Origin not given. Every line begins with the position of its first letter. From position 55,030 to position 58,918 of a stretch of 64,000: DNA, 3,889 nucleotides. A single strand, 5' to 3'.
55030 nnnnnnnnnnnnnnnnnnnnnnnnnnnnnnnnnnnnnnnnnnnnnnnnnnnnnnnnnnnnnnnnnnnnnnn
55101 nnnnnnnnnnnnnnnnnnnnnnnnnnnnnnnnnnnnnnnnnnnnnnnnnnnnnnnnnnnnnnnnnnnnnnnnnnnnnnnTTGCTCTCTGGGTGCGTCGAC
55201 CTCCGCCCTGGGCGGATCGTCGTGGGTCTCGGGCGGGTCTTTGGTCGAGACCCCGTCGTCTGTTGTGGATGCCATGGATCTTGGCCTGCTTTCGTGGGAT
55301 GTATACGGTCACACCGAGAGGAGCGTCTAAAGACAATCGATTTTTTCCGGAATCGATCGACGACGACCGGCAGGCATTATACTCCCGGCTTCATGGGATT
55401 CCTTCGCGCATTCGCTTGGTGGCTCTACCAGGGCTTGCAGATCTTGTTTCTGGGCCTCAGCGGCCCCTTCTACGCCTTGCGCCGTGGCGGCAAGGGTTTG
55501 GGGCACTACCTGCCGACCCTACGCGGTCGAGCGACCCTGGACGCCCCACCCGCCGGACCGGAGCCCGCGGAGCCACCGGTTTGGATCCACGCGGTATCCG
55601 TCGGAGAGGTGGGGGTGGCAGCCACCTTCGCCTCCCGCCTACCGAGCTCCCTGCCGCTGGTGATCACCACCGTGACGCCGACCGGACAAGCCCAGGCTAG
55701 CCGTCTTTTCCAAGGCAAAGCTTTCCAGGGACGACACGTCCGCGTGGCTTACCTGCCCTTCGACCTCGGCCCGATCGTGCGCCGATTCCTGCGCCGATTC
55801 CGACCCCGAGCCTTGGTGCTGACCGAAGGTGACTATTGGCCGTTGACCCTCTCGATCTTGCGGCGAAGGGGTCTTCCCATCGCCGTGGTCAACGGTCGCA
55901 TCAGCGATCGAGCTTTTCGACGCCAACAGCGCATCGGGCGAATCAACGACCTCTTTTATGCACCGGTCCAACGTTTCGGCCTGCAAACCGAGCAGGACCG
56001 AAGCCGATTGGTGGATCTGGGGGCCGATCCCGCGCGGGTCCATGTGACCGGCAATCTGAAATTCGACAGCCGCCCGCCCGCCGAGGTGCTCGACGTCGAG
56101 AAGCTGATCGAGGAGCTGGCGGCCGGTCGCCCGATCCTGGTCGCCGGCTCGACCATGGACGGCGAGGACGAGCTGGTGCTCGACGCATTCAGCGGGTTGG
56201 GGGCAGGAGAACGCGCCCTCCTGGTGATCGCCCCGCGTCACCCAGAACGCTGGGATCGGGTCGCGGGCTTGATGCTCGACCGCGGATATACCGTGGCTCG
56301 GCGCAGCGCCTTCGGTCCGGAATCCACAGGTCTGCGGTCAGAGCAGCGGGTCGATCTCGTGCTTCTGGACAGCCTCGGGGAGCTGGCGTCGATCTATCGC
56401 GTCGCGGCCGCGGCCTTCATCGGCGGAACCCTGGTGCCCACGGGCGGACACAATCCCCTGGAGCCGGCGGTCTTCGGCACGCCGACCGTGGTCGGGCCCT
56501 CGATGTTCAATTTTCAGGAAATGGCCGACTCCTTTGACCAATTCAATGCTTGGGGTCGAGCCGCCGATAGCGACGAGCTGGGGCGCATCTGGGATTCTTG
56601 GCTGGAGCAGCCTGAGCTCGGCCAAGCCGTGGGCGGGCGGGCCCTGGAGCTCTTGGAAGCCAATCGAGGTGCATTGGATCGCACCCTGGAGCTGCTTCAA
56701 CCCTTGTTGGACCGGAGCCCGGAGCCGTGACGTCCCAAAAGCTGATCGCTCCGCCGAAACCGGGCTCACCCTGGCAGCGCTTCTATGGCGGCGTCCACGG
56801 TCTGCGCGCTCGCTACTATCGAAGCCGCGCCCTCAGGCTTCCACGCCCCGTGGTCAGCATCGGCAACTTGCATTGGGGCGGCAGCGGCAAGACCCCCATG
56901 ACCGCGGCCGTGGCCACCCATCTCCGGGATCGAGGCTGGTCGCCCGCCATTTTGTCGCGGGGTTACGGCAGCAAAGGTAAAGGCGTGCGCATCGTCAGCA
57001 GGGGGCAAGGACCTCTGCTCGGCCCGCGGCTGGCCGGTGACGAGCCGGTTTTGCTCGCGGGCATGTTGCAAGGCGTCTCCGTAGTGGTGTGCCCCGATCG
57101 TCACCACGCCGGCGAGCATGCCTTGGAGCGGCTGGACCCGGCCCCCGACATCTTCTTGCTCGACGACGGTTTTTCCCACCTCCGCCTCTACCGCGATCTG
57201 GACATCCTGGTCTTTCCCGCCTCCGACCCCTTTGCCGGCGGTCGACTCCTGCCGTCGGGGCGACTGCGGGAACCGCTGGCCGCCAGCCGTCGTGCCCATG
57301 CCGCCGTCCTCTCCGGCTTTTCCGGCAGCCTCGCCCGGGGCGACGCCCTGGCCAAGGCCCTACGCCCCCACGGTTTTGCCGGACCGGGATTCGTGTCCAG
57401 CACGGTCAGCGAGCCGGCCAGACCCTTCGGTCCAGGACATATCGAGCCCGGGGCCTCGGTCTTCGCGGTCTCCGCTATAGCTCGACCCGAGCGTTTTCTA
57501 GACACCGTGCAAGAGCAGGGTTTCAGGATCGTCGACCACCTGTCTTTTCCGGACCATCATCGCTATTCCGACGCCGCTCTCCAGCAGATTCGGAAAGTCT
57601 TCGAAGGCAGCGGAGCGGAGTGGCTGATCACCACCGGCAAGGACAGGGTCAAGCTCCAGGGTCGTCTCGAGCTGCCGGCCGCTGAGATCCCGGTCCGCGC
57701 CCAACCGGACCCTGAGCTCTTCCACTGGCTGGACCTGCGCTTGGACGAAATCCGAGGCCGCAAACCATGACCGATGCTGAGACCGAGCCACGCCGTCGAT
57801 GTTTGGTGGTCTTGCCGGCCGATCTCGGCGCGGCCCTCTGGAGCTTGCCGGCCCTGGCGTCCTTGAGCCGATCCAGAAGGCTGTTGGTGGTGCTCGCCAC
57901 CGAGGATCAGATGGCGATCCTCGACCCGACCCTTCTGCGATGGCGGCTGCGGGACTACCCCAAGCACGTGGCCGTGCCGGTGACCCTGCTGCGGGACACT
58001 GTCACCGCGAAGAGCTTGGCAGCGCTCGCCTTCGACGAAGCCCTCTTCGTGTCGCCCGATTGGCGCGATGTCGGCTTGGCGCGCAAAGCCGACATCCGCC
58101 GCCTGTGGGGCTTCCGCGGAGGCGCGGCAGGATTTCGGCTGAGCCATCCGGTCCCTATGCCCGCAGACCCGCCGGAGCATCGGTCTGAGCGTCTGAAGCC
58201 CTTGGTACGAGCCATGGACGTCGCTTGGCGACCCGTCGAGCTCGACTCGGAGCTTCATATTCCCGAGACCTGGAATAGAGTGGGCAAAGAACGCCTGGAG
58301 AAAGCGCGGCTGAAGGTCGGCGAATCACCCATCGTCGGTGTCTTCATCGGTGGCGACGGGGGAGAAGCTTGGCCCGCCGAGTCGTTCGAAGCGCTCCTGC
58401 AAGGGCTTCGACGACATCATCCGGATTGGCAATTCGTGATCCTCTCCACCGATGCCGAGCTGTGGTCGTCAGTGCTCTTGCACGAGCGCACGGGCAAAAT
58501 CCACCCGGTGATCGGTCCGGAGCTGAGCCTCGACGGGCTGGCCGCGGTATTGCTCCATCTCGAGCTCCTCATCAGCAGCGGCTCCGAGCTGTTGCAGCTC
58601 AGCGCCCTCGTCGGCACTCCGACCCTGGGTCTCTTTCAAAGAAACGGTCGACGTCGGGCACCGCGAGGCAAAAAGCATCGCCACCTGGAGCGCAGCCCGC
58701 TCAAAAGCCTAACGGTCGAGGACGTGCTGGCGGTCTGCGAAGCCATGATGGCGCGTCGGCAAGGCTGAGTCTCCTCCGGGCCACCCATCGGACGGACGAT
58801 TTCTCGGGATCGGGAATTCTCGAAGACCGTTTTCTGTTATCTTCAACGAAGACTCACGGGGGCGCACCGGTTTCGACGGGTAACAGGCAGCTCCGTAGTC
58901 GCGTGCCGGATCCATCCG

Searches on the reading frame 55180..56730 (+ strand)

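Call 11: search_protein_families(library=pfam, proteins=[window:55180-56730:+], max_evalue=0.01)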
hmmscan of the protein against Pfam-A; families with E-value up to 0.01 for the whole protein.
window:55180-56730:+ (516 aa): 2 families
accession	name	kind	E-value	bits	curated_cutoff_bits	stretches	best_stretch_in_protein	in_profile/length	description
PF04413.22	Glycos_transf_N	-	3.7e-49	167.1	23.9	1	128-296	13-178/179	3-Deoxy-D-manno-octulosonic-acid transferase (kdotransferase)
PF13579.12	Glyco_trans_4_4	-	0.0032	18.3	29.7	1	198-292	61-157/158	Glycosyl transferase 4-like domain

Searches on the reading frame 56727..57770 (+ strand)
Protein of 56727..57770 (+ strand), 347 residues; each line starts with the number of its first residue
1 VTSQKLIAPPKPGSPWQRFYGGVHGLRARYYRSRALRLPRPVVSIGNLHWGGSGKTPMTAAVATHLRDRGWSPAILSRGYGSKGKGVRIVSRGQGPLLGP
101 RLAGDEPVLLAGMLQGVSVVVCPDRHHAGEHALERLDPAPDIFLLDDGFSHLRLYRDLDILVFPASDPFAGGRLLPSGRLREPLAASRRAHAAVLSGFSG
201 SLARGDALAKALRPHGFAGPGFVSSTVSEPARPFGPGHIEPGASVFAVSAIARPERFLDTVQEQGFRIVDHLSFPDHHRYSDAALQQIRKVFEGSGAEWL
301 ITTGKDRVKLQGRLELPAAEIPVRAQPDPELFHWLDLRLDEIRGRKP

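Call 11: search_protein_families(library=pfam, proteins=[window:56727-57770:+], max_evalue=0.01)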
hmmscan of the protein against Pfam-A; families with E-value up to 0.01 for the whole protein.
window:56727-57770:+ (347 aa): 1 family
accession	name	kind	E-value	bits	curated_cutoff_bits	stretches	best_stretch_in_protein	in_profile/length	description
PF02606.20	LpxK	-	1.8e-77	261.1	27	1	15-338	7-326/328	Tetraacyldisaccharide-1-P 4'-kinase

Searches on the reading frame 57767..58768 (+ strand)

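Call 11: search_protein_families(library=pfam, proteins=[window:57767-58768:+], max_evalue=0.01)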
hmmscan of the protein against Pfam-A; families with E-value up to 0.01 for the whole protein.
window:57767-58768:+ (333 aa): 1 family
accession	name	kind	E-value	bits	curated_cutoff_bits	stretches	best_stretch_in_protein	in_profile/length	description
PF01075.23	Glyco_transf_9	-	3.2e-06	27.1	22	1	82-293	6-212/247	Glycosyltransferase family 9 (heptosyltransferase)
